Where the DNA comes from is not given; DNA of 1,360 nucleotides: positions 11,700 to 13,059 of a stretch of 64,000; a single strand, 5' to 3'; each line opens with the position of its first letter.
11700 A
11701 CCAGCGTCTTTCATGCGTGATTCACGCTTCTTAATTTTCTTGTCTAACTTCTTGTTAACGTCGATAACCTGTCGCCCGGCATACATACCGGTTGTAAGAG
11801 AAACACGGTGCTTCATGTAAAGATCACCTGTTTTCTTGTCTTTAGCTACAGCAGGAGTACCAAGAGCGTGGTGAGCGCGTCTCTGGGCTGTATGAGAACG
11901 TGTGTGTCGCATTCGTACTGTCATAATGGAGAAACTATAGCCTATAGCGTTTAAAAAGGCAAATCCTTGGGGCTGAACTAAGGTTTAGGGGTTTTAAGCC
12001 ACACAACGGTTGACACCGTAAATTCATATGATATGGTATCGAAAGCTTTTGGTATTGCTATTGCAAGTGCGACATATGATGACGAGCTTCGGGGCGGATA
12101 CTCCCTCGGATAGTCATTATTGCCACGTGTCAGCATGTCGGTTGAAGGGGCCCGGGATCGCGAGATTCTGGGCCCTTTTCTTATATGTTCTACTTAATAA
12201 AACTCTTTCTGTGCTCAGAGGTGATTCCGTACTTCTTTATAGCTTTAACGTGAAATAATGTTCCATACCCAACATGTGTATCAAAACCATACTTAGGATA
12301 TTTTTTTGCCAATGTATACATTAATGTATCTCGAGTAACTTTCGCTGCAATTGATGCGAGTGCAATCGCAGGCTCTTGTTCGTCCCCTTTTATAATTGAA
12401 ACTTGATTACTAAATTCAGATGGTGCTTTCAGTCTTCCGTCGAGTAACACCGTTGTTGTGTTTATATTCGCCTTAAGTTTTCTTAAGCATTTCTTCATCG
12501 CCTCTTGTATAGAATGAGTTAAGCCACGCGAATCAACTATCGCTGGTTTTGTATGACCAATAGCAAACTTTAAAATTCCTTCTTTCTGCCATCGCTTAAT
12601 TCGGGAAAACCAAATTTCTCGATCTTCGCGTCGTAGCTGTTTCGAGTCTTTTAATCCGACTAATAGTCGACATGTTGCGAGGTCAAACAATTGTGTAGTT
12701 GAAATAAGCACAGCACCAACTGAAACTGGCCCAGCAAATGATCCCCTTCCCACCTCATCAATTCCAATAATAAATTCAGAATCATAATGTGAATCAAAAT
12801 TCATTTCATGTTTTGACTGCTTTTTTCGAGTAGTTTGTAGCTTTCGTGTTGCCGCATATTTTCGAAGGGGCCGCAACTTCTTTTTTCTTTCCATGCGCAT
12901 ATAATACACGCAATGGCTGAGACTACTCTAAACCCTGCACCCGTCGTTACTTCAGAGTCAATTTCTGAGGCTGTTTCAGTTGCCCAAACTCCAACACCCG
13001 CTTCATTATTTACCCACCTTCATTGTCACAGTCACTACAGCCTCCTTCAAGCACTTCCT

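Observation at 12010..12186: Promoter- and terminator-bounded ~140-nt candidate small RNA between rpmF and rnhB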

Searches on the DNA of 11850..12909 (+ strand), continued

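Call 52: search_with_rna_model(model_id=R1, sources=[window, L001, L003, L004, L005, L006, L007, L008, L009, L010, L011, L012, L013, L014, L015, L016, L017, L018, L019, L020, L021, L022, L023, L024, L026, L027, L028, L037, L038, L039, L046, L048, L049, L051, L052, L053, L054, L056, L057, L059, L062, L063, L066, L080, L081, L084, L085, L086, L087, L088, L089, L090, L091, L092, L093, L094, L095, L096, L097, L098, L099, L100, L101, L102, L103, L104, L105, L106, L107, L108, L109, L110, L111, L112, L113, L114, L115, L116, L117, L118, L119, L120, L121, L122, L123, L124, L125, L126, L127, L128, L129, L130, L131, L132, L133, L134, L135, L136, L137, L138], max_evalue=10)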
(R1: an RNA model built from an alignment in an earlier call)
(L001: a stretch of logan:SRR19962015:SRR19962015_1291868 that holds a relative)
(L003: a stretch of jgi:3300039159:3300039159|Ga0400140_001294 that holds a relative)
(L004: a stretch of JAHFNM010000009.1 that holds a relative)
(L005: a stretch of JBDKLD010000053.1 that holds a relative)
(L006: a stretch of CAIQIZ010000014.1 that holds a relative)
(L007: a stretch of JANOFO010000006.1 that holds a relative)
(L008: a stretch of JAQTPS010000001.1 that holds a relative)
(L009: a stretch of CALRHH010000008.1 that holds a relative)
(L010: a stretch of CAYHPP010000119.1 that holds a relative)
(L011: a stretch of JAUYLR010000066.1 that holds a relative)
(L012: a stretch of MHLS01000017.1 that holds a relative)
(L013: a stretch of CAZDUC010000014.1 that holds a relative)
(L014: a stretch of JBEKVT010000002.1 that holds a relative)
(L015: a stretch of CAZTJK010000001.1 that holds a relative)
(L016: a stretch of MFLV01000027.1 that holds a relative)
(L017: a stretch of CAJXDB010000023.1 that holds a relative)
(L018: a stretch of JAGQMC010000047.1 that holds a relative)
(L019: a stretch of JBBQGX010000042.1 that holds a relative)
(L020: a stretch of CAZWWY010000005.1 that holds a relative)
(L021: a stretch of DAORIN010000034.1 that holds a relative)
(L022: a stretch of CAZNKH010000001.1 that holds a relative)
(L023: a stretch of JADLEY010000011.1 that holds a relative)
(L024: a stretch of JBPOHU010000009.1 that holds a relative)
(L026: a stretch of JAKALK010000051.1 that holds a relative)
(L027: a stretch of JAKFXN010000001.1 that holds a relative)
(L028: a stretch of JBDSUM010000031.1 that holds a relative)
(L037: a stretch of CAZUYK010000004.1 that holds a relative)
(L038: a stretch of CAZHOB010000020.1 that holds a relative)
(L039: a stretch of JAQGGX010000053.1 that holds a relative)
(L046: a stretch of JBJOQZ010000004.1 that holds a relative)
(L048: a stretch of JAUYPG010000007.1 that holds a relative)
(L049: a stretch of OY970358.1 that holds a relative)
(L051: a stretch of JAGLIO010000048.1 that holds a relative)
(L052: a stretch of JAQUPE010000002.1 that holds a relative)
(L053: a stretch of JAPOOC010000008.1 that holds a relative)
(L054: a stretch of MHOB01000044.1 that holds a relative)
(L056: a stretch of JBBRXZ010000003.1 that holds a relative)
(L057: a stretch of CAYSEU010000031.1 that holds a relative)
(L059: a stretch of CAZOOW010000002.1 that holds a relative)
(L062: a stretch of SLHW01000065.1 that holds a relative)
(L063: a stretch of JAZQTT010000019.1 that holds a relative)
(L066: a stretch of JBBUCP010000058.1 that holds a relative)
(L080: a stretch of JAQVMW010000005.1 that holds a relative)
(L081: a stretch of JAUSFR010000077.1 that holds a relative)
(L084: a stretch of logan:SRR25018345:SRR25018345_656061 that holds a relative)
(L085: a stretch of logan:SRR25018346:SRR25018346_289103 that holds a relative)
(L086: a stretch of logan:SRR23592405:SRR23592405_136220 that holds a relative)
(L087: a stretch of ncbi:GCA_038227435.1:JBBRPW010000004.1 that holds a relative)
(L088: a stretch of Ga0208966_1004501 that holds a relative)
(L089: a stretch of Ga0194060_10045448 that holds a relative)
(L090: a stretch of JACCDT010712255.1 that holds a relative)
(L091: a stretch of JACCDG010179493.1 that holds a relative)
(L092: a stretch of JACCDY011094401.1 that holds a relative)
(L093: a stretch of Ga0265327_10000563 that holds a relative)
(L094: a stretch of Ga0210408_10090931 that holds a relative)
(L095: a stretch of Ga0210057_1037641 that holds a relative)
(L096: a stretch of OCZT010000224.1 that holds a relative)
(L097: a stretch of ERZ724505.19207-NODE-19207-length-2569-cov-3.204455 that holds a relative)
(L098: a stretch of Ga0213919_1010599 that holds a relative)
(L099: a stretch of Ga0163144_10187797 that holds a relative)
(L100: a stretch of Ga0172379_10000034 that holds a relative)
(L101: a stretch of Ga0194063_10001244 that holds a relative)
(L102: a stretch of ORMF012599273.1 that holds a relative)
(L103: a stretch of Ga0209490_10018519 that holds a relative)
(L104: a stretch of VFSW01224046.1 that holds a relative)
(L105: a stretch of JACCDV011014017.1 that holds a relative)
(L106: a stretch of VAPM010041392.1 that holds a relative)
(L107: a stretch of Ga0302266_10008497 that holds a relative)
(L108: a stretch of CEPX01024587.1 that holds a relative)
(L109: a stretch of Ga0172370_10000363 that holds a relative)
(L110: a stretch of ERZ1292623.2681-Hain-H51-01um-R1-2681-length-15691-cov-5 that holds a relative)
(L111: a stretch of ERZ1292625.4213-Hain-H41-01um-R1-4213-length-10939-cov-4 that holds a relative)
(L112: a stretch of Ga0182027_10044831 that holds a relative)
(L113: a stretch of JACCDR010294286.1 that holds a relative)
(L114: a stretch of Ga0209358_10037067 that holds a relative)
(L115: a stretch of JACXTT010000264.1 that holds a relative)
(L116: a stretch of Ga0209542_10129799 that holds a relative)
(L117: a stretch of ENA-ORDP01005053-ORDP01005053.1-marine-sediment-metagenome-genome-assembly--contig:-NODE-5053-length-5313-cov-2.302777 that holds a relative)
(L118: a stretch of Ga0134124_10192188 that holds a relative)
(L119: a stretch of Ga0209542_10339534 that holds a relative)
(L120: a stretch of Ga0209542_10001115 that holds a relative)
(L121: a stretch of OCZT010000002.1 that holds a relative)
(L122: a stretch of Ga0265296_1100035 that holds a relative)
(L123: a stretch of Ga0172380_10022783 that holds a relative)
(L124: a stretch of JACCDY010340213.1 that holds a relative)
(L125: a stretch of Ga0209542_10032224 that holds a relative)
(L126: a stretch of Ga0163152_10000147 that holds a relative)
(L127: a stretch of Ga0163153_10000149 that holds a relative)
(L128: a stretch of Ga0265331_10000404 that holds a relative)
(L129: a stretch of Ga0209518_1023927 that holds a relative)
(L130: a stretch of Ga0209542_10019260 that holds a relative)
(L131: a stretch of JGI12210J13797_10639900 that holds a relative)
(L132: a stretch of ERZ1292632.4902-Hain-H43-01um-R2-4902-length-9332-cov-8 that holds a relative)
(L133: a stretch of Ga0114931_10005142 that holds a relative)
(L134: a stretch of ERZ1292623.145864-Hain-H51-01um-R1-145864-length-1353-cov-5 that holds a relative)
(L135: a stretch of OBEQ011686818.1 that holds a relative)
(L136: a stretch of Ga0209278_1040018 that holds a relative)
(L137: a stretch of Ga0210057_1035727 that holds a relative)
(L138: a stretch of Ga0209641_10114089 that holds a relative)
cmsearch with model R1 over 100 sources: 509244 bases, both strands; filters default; matches with E-value up to 10: 1.
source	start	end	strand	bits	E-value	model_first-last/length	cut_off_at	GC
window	12044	12143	+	125.6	6.9e-27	1-100/100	no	0.49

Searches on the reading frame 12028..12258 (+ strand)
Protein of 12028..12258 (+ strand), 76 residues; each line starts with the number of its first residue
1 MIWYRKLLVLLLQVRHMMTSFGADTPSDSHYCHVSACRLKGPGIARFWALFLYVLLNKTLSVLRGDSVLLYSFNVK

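Call 9: search_protein_families(library=pfam, proteins=[window:12028-12258:+], max_evalue=0.01)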
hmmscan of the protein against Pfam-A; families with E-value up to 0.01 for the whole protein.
window:12028-12258:+ (76 aa): 0 families

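Call 72: search_protein_families(library=pfam, proteins=[window:12028-12255:+], max_evalue=1)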
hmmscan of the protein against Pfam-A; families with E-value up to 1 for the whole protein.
seq(76 aa): 0 families

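Call 74: search_protein_representatives(protein=window:12028-12255:+)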
Query: 76 residues. Proteins with E-value up to 0.001 (for the whole library): 2; up to 1e-10: 0; up to 1e-30: 0. The best 2 are listed.
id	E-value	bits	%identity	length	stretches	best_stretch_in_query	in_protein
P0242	4.7e-08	48.9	38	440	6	3-40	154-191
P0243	3.8e-04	36.5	29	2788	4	26-61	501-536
